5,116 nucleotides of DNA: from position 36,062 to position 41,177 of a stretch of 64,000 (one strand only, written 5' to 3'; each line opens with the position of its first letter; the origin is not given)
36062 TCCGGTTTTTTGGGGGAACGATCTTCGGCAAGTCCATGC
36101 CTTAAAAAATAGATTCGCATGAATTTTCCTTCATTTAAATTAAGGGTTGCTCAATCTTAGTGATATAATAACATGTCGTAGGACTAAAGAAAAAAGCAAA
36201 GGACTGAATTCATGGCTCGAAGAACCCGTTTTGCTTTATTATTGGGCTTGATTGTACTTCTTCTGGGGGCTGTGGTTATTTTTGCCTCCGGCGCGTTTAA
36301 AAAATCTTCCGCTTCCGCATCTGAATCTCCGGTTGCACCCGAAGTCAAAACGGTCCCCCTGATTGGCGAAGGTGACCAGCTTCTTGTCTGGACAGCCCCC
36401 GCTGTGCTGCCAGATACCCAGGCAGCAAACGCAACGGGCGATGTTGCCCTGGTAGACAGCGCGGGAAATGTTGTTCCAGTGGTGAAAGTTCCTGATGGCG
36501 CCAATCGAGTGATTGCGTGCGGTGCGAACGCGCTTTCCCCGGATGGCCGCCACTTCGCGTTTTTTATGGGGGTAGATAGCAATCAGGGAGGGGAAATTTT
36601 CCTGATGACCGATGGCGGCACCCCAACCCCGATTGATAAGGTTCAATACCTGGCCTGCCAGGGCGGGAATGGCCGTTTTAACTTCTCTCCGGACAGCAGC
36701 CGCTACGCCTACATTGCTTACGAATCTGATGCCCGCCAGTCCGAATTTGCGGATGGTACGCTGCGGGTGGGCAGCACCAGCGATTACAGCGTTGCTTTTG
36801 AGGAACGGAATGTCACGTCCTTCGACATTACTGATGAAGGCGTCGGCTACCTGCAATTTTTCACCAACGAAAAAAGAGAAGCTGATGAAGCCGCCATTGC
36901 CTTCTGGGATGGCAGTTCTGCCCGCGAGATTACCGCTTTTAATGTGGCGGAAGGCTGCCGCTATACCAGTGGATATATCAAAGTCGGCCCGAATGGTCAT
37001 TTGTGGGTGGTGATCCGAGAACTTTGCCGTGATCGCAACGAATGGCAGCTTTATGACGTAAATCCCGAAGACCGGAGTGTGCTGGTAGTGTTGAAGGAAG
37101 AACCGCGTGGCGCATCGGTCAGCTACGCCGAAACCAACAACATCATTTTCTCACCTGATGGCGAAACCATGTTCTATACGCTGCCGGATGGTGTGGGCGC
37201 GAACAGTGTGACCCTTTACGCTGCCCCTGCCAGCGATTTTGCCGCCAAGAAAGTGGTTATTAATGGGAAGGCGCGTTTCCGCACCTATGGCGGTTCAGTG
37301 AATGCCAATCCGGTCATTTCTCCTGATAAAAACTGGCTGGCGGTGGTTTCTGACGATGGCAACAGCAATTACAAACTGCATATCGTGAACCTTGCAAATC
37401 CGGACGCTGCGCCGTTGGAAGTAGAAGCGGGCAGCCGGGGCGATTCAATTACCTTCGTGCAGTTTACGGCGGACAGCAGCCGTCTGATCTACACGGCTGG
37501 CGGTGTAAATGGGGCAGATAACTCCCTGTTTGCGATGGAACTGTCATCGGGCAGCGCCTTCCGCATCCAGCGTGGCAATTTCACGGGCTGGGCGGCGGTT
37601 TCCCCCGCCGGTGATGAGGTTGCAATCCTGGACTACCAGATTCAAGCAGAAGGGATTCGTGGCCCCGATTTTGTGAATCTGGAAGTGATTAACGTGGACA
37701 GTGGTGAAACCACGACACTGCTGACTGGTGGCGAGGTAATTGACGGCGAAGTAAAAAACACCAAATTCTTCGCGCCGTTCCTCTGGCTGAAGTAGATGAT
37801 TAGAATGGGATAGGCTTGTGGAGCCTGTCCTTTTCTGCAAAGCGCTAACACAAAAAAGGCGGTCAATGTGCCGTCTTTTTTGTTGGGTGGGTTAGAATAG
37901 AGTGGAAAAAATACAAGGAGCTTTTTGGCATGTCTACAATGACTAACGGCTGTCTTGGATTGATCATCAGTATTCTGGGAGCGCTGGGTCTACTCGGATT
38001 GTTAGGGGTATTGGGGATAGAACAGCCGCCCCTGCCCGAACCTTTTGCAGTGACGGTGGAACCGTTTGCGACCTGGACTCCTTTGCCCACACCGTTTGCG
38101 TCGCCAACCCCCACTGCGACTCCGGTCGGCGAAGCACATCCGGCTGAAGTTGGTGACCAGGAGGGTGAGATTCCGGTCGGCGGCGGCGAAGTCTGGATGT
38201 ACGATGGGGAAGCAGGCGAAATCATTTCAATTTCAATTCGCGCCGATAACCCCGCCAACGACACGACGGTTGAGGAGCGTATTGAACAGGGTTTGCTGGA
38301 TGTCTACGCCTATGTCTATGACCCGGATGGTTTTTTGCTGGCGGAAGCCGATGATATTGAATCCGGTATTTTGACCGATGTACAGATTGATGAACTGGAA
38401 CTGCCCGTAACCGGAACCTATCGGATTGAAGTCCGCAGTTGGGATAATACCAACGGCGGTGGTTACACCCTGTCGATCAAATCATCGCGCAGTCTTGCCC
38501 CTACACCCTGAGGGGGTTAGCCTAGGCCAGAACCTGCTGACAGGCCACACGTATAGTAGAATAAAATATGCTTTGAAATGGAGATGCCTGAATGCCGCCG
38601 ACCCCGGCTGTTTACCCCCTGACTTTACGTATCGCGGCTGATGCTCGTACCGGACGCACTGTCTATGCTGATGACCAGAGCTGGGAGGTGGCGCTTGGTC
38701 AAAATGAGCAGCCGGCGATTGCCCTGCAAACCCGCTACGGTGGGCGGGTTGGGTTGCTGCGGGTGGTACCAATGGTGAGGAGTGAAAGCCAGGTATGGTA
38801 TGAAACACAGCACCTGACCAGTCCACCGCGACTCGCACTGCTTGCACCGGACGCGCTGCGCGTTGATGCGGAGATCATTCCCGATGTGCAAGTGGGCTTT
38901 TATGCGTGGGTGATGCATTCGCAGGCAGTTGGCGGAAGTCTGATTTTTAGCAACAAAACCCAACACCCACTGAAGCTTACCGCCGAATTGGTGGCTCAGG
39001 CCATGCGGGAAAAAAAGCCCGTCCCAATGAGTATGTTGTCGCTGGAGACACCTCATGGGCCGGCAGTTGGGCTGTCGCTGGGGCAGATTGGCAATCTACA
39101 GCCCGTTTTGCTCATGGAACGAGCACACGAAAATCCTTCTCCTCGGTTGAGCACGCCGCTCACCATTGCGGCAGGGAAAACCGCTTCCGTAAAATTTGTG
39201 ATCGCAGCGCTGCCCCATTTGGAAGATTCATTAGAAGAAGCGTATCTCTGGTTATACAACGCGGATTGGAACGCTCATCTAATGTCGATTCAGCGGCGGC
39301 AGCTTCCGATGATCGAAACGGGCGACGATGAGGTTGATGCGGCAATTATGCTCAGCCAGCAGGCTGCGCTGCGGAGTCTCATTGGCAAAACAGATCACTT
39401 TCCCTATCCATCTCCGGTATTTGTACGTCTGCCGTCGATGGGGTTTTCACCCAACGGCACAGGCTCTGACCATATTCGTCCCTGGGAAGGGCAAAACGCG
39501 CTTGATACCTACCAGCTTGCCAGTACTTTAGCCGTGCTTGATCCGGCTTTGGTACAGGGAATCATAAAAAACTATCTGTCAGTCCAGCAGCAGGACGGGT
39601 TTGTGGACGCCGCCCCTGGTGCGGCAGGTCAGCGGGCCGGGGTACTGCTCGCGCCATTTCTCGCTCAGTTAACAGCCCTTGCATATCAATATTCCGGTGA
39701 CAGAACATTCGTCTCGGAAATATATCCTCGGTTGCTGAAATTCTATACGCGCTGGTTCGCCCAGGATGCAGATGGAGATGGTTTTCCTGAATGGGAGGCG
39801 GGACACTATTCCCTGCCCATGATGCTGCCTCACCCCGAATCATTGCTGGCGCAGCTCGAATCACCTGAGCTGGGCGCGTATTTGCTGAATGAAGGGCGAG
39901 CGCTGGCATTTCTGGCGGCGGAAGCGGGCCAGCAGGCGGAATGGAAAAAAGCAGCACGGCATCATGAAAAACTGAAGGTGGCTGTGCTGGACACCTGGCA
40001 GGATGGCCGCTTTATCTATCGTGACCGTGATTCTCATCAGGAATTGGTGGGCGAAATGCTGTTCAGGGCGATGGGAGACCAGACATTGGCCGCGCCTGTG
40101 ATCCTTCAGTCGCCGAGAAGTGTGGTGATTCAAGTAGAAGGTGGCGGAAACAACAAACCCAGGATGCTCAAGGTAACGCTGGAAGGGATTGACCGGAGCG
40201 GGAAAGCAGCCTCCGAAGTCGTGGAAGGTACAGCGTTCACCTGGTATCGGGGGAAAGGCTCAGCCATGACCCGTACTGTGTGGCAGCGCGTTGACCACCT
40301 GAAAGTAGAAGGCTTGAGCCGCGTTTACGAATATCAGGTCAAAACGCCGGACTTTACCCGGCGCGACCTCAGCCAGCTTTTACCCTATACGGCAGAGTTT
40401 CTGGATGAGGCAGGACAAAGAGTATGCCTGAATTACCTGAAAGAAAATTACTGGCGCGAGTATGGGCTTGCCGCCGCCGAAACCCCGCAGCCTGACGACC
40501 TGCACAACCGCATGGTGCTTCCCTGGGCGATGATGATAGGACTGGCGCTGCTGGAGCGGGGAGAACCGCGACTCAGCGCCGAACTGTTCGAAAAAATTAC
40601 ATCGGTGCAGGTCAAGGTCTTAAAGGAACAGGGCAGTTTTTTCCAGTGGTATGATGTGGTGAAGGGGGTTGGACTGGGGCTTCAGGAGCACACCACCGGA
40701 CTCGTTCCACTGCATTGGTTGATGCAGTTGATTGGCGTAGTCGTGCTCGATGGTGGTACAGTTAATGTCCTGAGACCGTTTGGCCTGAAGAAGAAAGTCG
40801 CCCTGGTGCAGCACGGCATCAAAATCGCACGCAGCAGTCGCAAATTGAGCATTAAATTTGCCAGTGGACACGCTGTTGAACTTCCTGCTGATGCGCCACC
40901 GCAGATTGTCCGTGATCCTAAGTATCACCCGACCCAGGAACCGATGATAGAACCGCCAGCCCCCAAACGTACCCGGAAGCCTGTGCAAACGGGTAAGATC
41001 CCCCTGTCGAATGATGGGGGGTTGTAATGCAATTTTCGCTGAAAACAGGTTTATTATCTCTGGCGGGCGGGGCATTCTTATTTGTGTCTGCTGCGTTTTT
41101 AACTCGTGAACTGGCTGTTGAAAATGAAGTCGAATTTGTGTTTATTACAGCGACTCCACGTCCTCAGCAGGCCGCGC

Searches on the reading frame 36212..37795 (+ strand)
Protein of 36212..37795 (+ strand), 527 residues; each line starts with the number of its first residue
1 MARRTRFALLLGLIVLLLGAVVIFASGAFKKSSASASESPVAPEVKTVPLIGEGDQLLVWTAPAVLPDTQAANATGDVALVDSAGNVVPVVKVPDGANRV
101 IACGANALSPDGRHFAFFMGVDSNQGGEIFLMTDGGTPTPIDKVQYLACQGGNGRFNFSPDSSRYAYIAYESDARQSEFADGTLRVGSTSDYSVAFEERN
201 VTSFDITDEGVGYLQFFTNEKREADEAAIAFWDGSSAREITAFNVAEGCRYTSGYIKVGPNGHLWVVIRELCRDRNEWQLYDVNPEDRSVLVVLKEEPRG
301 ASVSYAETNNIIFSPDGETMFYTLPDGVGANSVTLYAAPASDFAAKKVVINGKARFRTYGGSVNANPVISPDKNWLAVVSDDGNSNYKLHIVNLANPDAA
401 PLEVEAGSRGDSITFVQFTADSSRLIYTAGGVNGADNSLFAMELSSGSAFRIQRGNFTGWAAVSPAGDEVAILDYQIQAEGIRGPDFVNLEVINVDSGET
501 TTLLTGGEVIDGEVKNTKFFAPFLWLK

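Call 17: search_protein_families(library=pfam, proteins=[window:36212-37795:+], max_evalue=0.001)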
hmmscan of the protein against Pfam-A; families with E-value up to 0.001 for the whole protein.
window:36212-37795:+ (527 aa): 2 families
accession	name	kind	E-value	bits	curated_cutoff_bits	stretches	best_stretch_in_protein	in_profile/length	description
PF07676.18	PD40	-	6.7e-06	26.4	20.9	0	364-386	11-35/38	WD40-like Beta Propeller Repeat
PF12019.13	GspH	-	0.00025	22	21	0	271-351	25-105/108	Type II transport protein GspH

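Call 68: search_protein_families(library=phrogs, proteins=[window:36212-37795:+], max_evalue=0.01)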
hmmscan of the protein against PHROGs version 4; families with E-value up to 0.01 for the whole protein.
window:36212-37795:+ (527 aa): 0 families

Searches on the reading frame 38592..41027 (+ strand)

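Call 17: search_protein_families(library=pfam, proteins=[window:38592-41027:+], max_evalue=0.001)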
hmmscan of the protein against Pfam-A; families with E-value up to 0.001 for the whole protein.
window:38592-41027:+ (811 aa): 1 family
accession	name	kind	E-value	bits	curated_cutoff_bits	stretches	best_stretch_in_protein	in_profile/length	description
PF22422.2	MGH1-like_GH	-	6.7e-11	42.8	27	1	305-483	8-232/356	Mannosylglycerate hydrolase MGH1-like glycoside hydrolase domain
